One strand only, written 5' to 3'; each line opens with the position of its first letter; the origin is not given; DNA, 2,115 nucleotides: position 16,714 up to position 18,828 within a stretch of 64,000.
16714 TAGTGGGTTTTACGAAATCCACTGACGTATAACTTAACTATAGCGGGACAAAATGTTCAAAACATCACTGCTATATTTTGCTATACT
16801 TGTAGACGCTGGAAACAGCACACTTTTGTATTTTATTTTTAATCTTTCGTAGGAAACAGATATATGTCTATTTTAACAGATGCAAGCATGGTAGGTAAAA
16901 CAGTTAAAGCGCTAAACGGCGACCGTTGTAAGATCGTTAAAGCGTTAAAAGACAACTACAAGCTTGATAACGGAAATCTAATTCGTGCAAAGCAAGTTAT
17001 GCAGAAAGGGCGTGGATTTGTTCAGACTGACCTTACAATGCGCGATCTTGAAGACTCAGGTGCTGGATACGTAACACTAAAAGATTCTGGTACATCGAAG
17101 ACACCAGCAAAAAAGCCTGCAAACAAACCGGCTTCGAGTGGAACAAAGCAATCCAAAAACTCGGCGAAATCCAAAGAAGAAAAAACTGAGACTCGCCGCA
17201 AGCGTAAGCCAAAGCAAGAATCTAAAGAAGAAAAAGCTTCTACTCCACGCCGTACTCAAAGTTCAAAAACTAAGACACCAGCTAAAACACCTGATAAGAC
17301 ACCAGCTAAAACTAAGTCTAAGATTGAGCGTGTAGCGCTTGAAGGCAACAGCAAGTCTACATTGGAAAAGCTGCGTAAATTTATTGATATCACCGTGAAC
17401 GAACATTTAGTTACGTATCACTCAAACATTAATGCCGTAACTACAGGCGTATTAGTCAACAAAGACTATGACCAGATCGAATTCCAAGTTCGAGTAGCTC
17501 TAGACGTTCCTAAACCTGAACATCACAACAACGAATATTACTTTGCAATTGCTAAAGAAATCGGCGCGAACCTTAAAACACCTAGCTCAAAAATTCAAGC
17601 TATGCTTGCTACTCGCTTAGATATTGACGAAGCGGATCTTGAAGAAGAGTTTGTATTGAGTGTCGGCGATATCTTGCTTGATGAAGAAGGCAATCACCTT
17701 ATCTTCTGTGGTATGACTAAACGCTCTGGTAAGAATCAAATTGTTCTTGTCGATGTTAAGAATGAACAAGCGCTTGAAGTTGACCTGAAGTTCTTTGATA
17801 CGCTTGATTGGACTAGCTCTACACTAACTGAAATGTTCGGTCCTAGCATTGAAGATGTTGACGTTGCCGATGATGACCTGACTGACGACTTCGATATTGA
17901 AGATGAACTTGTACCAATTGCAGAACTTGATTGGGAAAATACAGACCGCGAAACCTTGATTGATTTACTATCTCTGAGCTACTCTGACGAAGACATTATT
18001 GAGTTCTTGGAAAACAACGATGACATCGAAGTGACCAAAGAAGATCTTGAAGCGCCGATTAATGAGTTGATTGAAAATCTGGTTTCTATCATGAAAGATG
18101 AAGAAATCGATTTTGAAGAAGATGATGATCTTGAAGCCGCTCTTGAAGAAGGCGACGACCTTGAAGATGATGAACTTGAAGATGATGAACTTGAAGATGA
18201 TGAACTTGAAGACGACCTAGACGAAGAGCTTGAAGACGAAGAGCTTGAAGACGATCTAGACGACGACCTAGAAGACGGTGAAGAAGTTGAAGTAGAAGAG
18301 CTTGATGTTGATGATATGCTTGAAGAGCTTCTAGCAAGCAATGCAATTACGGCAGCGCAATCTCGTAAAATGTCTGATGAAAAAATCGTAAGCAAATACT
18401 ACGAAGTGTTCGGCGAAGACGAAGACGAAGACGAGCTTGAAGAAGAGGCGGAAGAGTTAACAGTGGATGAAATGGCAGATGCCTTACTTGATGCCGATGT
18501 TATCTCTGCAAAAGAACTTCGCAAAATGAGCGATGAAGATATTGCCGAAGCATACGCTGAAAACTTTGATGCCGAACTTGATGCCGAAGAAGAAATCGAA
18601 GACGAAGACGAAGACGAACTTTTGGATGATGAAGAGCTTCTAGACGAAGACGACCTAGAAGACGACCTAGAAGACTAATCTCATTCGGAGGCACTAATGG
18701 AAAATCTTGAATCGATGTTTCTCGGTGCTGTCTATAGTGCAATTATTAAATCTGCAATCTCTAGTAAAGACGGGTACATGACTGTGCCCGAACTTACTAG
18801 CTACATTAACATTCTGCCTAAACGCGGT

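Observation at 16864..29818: Candidate electrostatic scaffold/client system: acidic disordered proteins plus basic tails on core enzymes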

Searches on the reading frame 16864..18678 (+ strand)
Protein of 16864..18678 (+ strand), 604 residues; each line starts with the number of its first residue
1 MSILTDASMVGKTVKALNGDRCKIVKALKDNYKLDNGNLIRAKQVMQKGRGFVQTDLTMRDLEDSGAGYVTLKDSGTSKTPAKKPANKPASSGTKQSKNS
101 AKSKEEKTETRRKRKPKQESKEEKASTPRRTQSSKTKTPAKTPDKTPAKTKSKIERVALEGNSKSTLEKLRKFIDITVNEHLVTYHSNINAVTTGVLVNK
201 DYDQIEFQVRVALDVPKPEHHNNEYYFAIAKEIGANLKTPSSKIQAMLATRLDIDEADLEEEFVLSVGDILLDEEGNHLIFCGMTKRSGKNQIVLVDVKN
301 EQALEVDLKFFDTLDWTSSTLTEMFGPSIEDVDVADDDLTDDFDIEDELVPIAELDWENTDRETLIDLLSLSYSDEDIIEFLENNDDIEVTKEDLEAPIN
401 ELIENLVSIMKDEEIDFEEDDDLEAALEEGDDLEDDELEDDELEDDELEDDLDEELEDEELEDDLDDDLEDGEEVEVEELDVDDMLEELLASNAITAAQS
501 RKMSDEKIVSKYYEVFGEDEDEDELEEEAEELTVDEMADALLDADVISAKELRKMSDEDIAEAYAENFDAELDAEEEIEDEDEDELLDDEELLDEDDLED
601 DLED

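Call 5: search_protein_families(library=pfam, proteins=[window:16864-18678:+], max_evalue=0.01)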
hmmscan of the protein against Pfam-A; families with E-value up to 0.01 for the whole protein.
window:16864-18678:+ (604 aa): 0 families

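Call 6: search_protein_families(library=phrogs, proteins=[window:16864-18678:+], max_evalue=0.01)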
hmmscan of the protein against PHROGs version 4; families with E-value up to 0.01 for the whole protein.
window:16864-18678:+ (604 aa): 1 family
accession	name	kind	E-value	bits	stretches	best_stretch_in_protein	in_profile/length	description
phrog_33433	-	unknown function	8.1e-14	52.2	1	1-286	2-294/560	-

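Call 8: search_dna_similar(query=window:16864-18678:+, collection=phages, mode=protein, max_rows=25)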
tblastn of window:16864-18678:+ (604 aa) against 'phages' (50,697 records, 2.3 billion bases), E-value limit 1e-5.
Records with a match: 1; places in all: 1; records where one place covers at least 80% of the query: 0.
Best place of each record, by identity: <60% 1.
By first word of the organism name: Phage 1.
By host as written in the record: - 1.
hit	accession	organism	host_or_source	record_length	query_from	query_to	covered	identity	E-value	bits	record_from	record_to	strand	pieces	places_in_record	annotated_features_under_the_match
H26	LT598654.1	Phage NCTB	surface water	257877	1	410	68%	40.6%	2e-74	265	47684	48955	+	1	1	Phage protein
